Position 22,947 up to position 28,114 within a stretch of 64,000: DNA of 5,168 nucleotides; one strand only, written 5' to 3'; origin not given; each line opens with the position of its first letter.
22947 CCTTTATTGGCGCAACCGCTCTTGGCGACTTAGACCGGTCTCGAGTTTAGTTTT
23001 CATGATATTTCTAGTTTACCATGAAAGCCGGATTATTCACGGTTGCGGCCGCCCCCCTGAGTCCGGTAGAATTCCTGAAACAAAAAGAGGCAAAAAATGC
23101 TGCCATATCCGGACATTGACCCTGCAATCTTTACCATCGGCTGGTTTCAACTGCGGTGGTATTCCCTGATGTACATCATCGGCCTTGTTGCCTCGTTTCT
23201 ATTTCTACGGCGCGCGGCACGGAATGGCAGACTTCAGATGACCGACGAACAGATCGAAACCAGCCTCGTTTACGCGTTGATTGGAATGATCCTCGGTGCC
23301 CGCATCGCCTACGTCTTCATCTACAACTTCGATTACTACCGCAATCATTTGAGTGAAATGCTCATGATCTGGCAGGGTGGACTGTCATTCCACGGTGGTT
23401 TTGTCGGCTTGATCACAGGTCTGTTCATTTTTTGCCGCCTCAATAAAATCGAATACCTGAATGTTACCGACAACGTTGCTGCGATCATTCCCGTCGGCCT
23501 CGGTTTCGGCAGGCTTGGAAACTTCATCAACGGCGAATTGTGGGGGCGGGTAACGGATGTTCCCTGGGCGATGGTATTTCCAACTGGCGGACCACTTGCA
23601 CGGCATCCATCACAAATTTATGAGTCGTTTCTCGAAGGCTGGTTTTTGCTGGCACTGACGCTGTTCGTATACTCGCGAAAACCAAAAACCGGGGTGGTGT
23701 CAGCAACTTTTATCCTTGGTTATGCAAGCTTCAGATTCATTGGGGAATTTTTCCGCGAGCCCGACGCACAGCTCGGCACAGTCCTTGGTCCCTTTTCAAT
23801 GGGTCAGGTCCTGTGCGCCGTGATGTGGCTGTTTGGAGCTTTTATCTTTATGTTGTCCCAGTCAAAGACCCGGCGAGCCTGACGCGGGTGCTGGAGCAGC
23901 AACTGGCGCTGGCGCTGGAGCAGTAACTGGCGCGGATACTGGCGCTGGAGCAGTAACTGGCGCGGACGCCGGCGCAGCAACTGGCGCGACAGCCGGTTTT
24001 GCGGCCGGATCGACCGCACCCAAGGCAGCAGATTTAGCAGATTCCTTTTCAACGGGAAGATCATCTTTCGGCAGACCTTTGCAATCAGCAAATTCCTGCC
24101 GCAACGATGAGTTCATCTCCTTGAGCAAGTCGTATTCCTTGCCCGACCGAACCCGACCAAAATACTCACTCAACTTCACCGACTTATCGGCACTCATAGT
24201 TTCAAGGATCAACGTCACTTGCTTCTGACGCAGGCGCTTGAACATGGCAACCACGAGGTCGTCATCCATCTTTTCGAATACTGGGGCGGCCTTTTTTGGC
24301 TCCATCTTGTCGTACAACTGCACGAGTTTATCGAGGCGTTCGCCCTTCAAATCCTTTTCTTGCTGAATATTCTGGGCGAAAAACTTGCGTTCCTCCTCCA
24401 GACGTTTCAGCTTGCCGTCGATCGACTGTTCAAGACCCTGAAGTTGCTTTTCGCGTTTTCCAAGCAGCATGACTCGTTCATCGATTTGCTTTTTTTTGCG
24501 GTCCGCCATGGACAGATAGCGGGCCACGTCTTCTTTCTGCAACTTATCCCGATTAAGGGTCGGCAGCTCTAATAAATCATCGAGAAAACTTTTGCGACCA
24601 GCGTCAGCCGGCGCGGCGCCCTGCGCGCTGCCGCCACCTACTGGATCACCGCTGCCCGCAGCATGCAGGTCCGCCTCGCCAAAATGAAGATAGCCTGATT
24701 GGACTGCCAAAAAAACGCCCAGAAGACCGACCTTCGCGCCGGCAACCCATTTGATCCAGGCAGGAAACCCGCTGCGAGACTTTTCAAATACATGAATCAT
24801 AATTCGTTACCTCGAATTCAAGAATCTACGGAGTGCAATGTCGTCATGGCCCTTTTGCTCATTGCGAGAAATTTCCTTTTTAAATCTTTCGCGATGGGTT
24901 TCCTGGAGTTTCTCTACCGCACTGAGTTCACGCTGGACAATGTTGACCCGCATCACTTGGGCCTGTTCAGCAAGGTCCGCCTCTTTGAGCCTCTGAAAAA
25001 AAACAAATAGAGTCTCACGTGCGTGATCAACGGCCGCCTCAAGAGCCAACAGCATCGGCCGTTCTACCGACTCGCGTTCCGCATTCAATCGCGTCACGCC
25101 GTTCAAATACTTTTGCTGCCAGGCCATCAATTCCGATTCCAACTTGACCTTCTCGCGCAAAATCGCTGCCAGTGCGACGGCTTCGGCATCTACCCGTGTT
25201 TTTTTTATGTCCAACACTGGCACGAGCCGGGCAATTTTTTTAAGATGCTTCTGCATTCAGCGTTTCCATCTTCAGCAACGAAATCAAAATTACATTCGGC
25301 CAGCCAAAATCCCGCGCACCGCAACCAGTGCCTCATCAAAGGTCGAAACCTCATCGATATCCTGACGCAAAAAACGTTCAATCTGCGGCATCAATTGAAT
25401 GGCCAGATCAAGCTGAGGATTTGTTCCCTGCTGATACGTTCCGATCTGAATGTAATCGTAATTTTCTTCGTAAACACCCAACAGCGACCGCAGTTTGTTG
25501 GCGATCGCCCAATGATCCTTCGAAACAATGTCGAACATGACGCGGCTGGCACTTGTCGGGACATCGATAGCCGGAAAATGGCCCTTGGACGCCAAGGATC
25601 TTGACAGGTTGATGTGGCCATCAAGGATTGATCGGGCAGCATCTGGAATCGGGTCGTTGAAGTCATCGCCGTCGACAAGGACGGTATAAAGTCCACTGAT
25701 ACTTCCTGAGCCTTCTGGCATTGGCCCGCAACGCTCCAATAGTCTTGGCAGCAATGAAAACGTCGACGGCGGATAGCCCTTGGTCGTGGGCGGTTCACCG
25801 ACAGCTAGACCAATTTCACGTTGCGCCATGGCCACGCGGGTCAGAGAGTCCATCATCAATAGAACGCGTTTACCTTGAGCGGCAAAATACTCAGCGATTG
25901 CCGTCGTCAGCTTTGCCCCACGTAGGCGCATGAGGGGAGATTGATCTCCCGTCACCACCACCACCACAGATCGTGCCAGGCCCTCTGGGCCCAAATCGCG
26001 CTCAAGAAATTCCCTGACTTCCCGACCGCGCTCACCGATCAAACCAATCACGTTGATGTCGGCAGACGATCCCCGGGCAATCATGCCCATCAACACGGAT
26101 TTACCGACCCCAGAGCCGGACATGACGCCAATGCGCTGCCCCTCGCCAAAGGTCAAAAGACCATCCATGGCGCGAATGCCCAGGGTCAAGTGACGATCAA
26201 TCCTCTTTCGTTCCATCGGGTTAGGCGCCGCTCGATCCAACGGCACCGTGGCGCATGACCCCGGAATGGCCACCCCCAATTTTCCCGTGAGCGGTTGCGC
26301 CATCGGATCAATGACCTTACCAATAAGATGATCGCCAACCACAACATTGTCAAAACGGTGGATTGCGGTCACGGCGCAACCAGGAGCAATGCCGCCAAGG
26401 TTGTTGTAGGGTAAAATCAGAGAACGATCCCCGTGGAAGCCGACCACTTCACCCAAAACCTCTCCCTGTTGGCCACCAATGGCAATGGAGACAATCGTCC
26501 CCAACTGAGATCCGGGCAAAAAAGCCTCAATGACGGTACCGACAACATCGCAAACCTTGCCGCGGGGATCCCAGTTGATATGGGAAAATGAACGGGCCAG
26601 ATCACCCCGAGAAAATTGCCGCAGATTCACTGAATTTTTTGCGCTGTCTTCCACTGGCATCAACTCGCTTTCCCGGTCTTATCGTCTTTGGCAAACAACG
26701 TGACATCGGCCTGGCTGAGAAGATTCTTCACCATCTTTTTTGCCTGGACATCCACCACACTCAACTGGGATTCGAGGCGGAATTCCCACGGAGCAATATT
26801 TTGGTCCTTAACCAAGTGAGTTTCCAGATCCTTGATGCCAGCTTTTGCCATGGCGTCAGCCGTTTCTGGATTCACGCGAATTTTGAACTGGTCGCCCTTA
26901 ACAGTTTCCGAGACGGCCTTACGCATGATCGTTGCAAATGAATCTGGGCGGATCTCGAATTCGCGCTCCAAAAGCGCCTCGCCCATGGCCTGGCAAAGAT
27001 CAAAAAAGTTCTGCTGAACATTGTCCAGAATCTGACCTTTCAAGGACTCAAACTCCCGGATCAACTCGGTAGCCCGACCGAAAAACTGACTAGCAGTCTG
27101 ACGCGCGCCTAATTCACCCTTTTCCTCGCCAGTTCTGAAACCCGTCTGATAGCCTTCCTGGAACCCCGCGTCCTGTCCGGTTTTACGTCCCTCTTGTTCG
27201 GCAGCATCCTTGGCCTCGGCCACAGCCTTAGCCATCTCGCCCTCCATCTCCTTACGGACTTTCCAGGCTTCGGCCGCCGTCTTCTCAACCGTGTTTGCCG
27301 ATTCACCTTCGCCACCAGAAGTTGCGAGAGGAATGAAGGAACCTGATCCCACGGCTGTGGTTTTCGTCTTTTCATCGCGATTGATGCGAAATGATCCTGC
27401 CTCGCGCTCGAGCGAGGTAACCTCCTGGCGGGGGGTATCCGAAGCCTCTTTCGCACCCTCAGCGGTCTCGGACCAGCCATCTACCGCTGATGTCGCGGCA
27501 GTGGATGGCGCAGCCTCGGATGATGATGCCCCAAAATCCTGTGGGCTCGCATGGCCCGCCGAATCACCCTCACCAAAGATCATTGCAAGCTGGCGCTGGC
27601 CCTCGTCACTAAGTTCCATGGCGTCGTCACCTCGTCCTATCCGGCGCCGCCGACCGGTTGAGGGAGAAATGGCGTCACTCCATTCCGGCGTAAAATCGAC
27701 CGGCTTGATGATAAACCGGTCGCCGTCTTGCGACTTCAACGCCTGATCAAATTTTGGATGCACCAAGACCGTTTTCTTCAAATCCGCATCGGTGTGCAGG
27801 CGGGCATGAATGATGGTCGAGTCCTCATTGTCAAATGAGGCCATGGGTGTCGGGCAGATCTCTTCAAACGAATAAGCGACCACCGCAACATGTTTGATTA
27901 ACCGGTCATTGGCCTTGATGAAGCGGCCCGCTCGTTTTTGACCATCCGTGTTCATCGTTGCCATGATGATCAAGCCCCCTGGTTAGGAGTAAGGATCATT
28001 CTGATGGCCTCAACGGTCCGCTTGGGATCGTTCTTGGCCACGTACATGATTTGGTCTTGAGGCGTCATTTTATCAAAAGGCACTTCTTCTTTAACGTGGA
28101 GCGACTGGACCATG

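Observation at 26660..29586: fliF is followed directly by fliH: no fliG at its canonical position, and FliH carries a ~230-aa N-terminal extension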

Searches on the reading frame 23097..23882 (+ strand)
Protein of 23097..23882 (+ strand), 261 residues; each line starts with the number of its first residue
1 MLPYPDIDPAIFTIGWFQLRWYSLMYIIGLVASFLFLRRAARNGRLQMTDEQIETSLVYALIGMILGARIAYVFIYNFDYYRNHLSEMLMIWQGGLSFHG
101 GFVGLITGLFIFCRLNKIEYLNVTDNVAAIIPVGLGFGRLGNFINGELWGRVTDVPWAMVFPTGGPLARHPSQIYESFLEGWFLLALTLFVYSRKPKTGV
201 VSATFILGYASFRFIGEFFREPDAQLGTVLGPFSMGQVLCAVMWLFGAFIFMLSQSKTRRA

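Call 4: search_protein_families(library=pfam, proteins=[window:23097-23882:+], max_evalue=0.01)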
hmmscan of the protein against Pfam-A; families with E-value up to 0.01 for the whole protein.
window:23097-23882:+ (261 aa): 1 family
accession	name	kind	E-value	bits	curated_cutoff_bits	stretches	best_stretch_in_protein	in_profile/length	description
PF01790.23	LGT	-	2.6e-71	240.2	24.9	1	9-252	1-239/240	Prolipoprotein diacylglyceryl transferase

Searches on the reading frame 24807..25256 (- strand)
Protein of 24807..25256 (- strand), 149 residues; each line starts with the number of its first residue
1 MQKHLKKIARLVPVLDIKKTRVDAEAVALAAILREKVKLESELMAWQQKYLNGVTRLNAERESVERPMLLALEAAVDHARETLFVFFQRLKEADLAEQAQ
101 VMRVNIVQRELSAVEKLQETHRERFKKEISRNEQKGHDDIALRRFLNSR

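Call 4: search_protein_families(library=pfam, proteins=[window:24807-25256:-], max_evalue=0.01)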
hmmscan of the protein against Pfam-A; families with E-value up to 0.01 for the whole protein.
window:24807-25256:- (149 aa): 1 family
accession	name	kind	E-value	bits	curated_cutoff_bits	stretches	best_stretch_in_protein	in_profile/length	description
PF02050.21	FliJ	-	8.9e-06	26.4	28.4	1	24-145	2-123/123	Flagellar FliJ protein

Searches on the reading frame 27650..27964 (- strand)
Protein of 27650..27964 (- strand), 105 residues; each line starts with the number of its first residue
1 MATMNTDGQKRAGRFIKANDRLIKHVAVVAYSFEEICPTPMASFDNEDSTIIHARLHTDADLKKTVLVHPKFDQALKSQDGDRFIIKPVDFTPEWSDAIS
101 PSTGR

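Call 26: search_protein_representatives(protein=window:27650-27964:-)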
Query: 105 residues. Proteins with E-value up to 0.001 (for the whole library): 142; up to 1e-10: 35; up to 1e-30: 1. The best 142 are listed.
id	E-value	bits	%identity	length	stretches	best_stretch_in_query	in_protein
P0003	5.6e-48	177.3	76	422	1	1-105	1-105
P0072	1.4e-19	86.2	43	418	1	4-100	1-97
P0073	5.8e-18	81.0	43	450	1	4-105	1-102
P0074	3.8e-17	78.4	44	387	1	9-96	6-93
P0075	1.0e-16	77.0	40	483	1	4-98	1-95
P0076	6.9e-16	74.3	38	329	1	7-97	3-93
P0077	6.9e-16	74.3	45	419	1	4-97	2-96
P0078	1.7e-15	73.0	40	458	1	6-96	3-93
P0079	2.2e-15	72.7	38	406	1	7-97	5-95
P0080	1.2e-14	70.4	41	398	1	4-97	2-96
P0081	2.7e-14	69.2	39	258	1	5-97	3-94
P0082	4.2e-14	68.6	41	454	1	7-96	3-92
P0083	4.2e-14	68.6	40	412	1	4-96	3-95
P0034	8.0e-14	67.7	41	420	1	3-98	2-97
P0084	3.1e-13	65.8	41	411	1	9-96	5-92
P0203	4.3e-04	36.5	29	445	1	6-96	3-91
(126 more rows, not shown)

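Call 33: find_encoding_contigs(protein=P0203, flank=10000, max_places=2)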
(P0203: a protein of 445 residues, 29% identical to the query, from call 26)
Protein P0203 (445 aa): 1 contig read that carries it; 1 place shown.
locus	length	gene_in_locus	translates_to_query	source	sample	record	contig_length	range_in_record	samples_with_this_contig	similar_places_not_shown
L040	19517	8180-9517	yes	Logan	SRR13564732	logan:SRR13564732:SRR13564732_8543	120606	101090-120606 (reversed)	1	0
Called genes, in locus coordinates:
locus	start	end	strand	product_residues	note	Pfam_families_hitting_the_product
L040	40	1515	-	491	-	PF00294:PfkB, PF01467:CTP_transf_like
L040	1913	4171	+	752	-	PF00515:TPR_1 (faint), PF07719:TPR_2 (faint), PF13174:TPR_6 (faint), PF13181:TPR_8 (faint), PF13428:TPR_14 (faint), PF13432:TPR_16 (weak), PF14559:TPR_19 (faint)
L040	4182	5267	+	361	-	PF00158:Sigma54_activat, PF14532:Sigma54_activ_2, PF07728:AAA_5, PF25601:AAA_lid_14, PF02954:HTH_8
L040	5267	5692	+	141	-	PF00460:Flg_bb_rod (weak)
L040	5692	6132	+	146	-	PF00460:Flg_bb_rod (weak), PF06429:Flg_bbr_C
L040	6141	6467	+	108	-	PF02049:FliE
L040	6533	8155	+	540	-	PF01514:YscJ_FliF, PF08345:YscJ_FliF_C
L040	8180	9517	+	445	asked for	PF02108:FliH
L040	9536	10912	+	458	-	PF00006:ATP-synt_ab, PF18269:T3SS_ATPase_C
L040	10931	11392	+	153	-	-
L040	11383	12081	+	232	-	PF03448:MgtE_N (weak)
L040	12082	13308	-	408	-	PF00072:Response_reg, PF25063:ARM_TT21_C (faint), PF00515:TPR_1 (faint), PF07719:TPR_2 (faint), PF13181:TPR_8 (faint), PF14559:TPR_19 (weak), PF13424:TPR_12 (weak), PF13414:TPR_11 (weak), +9 more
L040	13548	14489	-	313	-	PF01678:DAP_epimerase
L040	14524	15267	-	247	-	PF00072:Response_reg, PF00486:Trans_reg_C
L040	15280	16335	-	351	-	PF00512:HisKA, PF02518:HATPase_c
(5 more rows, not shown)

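Call 54: search_protein_families(library=ncbifam, proteins=[window:27650-27964:-], max_evalue=0.1)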
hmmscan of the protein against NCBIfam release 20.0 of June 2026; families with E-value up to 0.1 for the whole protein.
window:27650-27964:- (105 aa): 0 families

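Call 55: search_protein_families(library=pfam, proteins=[window:27650-27964:-], max_evalue=0.1)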
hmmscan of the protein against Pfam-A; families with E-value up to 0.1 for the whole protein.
window:27650-27964:- (105 aa): 0 families
